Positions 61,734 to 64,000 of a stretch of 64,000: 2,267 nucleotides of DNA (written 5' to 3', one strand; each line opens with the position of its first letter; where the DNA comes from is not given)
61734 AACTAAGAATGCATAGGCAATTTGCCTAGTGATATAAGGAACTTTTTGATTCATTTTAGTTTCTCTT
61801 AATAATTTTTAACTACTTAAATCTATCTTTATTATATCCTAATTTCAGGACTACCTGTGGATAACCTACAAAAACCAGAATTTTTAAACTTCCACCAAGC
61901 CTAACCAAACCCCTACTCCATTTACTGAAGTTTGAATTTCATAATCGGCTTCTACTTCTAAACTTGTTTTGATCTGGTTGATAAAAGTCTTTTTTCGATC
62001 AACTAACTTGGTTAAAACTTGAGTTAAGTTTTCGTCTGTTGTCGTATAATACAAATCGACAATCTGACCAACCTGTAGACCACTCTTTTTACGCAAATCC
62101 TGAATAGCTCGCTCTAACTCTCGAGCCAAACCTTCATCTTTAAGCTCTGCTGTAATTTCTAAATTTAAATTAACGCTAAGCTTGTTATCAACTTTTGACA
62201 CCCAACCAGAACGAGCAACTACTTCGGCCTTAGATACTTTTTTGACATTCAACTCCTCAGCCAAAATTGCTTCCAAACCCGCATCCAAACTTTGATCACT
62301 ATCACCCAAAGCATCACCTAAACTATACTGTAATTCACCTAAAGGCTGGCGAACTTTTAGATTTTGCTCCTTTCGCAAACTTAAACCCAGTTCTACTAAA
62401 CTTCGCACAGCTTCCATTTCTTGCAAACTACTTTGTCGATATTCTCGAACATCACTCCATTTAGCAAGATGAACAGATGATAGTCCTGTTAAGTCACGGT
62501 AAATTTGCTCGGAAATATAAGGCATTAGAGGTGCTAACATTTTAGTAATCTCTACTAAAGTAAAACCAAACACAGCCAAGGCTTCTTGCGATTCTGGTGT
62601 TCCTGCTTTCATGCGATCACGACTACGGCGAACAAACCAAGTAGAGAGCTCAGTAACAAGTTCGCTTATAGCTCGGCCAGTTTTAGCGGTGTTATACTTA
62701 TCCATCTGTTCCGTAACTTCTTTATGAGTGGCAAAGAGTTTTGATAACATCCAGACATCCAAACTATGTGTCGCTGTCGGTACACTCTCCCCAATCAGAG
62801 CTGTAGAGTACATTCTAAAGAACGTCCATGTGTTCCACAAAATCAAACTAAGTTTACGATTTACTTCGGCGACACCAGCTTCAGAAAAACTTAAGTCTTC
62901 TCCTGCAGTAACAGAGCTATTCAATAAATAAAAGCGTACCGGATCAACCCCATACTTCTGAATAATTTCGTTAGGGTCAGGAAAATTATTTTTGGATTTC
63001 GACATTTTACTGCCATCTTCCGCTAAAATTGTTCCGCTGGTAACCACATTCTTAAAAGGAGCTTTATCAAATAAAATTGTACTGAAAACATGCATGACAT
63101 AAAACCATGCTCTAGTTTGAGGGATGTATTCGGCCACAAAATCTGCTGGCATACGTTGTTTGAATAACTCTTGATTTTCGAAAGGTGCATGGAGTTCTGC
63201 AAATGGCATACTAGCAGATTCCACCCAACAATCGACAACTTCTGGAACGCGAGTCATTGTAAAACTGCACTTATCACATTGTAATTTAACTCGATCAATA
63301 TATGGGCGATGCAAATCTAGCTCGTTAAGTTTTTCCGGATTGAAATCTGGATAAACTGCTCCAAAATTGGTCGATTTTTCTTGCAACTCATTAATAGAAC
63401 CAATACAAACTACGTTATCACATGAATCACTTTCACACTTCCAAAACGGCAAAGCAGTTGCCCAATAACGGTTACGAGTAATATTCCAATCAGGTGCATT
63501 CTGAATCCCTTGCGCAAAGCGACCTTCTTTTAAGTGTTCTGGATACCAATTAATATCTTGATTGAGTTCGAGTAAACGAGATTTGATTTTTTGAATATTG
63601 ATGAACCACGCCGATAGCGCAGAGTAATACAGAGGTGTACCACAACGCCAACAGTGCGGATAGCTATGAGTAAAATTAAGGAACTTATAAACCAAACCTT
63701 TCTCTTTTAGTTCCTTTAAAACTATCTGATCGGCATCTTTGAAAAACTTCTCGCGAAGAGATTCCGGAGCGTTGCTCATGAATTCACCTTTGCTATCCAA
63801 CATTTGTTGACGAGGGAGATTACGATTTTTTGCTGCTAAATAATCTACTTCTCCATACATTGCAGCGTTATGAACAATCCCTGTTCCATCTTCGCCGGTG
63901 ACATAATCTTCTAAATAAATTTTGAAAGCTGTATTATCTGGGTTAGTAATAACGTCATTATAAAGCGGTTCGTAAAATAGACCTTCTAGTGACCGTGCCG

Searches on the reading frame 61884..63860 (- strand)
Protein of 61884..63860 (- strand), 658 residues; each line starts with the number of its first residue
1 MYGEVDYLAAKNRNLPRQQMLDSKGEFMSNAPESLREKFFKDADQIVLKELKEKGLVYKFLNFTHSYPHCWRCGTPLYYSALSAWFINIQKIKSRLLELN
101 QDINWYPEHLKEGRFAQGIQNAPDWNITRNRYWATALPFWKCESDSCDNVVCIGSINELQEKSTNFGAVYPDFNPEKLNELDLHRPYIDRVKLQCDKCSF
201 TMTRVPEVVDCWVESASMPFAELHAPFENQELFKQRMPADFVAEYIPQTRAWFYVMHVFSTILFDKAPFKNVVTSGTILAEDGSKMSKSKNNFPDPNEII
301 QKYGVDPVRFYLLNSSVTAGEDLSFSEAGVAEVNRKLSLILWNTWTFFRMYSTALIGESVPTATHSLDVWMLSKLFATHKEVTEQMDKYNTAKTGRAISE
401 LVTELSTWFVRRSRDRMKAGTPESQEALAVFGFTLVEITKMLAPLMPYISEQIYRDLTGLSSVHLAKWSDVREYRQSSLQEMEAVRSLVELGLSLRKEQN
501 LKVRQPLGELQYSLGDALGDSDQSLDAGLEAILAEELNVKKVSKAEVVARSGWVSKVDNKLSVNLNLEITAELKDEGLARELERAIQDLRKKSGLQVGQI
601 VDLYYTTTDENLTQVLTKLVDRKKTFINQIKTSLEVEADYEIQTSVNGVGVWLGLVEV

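Call 12: search_protein_families(library=pfam, proteins=[window:61884-63860:-], max_evalue=0.00001)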
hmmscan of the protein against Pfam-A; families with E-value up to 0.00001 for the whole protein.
window:61884-63860:- (658 aa): 4 families
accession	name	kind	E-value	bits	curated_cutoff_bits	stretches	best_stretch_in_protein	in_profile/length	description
PF00133.28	tRNA-synt_1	-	2.7e-59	201.5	22.7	1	40-322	139-412/414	tRNA synthetases class I (I, L, M and V)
PF08264.19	Anticodon_1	-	1.4e-27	96.9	25.1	1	368-507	1-144/148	Anticodon-binding domain of tRNA ligase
PF19302.4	DUF5915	-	8.3e-11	42.2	27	1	551-621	90-159/195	Domain of unknown function (DUF5915)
PF09334.17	tRNA-synt_1g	-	6.9e-10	38.7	20.1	1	270-339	312-381/391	tRNA synthetases class I (M)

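Call 20: find_encoding_contigs(protein=window:61884-63860:-, flank=10000, max_places=3)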
Protein window:61884-63860:- (658 aa): no gene with exactly this product is on record in the collection.
